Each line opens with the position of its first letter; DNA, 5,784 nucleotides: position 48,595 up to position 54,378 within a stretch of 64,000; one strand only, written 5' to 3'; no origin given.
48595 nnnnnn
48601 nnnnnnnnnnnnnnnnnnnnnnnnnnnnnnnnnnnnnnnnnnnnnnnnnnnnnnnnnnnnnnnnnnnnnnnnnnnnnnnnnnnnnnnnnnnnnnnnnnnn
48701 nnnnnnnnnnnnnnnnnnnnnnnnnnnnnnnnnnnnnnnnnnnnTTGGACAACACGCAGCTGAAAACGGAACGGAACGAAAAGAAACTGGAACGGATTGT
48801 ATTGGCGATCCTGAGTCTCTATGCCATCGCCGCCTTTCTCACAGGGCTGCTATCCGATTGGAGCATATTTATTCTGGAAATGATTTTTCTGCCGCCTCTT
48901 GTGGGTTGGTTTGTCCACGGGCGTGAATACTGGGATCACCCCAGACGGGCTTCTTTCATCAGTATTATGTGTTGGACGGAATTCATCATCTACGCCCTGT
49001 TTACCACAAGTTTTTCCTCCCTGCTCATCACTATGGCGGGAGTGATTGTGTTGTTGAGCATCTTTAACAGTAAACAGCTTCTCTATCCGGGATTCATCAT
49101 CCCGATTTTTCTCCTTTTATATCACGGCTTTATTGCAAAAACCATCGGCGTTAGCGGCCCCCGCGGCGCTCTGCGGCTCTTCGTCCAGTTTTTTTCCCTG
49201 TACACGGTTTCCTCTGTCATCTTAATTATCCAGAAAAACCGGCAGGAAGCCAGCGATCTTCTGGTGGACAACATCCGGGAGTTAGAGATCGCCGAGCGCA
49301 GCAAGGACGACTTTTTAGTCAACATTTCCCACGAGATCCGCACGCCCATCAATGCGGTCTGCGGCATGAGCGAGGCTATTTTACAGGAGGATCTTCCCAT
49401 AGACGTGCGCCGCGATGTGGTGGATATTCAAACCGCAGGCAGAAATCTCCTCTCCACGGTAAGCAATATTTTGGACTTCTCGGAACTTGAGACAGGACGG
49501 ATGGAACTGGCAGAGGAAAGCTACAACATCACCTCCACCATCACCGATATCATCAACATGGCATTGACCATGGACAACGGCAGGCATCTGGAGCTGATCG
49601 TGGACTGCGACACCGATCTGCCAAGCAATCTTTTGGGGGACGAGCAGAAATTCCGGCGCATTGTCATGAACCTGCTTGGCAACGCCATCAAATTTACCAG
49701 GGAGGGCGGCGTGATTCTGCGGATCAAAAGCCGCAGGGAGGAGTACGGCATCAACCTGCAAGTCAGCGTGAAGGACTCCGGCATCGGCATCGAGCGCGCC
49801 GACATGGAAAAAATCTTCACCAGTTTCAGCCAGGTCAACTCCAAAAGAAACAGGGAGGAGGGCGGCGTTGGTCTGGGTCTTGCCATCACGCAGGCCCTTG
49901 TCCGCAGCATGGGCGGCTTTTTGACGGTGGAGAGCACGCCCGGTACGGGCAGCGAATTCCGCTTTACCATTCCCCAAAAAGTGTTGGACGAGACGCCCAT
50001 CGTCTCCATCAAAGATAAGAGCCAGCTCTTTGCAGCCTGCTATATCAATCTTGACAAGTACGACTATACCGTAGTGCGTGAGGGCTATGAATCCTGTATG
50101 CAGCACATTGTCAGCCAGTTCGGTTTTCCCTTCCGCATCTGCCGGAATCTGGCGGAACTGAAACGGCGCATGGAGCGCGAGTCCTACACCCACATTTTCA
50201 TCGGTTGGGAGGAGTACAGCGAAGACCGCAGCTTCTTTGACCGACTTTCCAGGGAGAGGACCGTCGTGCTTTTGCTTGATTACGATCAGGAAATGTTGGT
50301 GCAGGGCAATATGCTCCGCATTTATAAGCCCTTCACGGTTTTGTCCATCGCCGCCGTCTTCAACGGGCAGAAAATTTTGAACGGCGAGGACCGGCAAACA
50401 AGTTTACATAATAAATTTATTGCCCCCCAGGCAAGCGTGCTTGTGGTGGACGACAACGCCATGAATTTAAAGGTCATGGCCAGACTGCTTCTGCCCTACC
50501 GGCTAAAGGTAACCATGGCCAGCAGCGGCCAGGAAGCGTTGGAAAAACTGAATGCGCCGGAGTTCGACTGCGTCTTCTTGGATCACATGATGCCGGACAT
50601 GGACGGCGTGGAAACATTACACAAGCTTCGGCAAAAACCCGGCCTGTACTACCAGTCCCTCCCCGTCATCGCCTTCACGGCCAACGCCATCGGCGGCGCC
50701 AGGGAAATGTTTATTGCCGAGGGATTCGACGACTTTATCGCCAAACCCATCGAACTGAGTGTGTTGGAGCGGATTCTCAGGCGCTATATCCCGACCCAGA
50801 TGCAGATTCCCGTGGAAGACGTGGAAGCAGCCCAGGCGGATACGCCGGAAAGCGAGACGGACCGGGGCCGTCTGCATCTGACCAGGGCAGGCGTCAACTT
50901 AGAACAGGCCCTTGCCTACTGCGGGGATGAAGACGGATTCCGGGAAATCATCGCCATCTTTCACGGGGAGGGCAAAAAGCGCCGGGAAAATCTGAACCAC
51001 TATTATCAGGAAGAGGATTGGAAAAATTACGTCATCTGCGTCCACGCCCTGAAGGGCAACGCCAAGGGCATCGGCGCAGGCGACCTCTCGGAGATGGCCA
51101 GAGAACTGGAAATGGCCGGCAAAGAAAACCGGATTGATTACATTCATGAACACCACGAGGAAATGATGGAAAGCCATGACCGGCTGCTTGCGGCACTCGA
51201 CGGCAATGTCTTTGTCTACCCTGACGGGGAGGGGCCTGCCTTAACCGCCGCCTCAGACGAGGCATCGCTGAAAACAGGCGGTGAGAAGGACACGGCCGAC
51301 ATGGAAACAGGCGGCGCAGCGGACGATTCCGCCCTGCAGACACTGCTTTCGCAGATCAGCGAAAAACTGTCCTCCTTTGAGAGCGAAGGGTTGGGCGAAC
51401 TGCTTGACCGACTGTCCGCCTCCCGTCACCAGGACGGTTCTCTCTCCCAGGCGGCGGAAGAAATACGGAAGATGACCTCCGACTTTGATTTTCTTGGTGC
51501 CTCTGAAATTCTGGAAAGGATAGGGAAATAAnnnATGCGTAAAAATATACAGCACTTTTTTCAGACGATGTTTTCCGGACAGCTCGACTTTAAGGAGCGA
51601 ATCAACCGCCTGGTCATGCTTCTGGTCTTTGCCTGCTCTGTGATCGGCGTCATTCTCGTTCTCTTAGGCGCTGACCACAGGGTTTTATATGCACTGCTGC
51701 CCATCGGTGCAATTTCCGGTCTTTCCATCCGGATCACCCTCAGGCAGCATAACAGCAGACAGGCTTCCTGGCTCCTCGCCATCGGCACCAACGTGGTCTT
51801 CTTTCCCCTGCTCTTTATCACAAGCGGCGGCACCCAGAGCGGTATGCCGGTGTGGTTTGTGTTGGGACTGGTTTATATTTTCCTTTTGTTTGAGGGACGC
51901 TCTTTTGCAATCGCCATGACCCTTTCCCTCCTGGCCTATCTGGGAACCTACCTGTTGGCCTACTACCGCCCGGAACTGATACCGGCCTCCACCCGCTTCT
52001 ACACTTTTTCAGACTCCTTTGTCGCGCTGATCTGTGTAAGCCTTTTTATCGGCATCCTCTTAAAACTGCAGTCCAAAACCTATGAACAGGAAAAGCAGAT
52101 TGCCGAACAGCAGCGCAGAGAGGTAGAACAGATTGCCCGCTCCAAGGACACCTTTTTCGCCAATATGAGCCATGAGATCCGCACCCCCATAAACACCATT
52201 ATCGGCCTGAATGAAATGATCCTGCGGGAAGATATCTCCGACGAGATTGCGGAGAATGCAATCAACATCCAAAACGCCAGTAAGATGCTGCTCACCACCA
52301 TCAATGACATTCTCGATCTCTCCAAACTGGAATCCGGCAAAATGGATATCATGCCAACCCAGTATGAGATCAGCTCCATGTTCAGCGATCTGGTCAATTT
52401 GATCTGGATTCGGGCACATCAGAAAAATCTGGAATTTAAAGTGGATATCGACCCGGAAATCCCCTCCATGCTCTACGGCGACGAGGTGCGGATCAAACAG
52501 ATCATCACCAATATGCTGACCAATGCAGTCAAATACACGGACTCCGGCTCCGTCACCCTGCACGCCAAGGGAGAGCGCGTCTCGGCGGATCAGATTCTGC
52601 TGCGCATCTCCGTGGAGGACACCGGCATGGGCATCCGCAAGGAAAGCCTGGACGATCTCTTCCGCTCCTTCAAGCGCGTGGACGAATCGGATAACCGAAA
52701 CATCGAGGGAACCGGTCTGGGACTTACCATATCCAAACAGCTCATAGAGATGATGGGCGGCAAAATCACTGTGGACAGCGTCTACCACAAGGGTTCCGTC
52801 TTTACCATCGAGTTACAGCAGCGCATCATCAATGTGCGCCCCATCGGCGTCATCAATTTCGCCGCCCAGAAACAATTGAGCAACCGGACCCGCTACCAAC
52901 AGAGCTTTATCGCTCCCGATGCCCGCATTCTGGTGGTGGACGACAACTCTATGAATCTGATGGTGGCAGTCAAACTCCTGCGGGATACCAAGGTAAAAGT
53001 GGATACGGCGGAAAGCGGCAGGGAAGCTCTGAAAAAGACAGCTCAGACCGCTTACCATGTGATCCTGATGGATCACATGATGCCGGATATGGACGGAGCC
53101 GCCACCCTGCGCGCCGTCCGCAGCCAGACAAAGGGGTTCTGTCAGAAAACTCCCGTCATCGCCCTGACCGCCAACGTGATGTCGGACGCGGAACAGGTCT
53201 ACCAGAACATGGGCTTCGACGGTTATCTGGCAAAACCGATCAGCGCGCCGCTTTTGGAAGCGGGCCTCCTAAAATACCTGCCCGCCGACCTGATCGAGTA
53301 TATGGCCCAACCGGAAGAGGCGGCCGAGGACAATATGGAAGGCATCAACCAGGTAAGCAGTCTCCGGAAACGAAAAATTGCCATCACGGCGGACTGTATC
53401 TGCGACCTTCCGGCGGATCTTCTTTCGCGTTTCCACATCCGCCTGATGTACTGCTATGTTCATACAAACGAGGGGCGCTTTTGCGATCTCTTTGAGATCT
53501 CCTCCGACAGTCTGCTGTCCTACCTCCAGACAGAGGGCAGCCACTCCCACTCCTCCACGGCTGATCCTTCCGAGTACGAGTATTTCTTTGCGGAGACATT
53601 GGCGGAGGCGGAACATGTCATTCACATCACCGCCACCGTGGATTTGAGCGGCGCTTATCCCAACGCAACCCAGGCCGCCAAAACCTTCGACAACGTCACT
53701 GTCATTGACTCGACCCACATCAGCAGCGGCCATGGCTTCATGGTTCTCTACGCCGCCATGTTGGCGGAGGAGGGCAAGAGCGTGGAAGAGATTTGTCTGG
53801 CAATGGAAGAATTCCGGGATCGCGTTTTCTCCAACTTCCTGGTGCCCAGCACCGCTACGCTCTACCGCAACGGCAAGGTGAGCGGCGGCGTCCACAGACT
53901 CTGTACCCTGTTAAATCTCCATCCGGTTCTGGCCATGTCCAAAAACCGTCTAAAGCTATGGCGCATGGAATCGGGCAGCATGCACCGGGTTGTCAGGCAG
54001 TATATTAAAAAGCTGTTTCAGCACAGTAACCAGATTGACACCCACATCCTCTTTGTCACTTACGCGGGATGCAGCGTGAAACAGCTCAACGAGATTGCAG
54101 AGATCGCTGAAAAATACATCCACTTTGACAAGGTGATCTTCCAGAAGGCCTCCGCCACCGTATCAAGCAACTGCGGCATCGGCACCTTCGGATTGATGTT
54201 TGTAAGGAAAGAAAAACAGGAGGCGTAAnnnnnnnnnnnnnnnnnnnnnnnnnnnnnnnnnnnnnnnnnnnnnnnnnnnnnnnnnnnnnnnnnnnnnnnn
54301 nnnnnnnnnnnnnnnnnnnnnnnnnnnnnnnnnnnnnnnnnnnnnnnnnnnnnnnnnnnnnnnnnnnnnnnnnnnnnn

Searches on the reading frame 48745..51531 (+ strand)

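Call 24: search_protein_families(library=pfam, proteins=[window:48745-51531:+])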
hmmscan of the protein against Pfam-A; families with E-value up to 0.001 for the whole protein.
window:48745-51531:+ (928 aa): 4 families
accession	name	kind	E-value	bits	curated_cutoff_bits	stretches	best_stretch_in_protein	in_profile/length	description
PF02518.31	HATPase_c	-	1.3e-27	96.9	26.4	1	298-412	1-110/111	Histidine kinase-, DNA gyrase B-, and HSP90-like ATPase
PF00072.30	Response_reg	-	8.7e-23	81.1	30.2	1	565-677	1-109/111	Response regulator receiver domain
PF00512.31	HisKA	-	1e-12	48.3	26.9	1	187-251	2-66/66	His Kinase A (phospho-acceptor) domain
PF01627.28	Hpt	-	6.7e-06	26.7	24.6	1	734-805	1-72/84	Hpt domain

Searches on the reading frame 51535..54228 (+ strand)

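Call 70: search_protein_families(library=pfam, proteins=[window:51535-54228:+], max_evalue=0.00001)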
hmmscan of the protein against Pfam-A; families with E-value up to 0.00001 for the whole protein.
window:51535-54228:+ (897 aa): 4 families
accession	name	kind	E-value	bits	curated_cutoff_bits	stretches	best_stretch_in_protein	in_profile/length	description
PF02645.21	DegV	-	2.9e-44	151.9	27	1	614-891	1-279/280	Uncharacterised protein, DegV family COG1307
PF02518.31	HATPase_c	-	7.4e-26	91.2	26.4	1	315-429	1-109/111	Histidine kinase-, DNA gyrase B-, and HSP90-like ATPase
PF00072.30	Response_reg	-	1.2e-22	80.6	30.2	1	465-574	1-106/111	Response regulator receiver domain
PF00512.31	HisKA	-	4.8e-16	59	26.9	1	204-268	2-66/66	His Kinase A (phospho-acceptor) domain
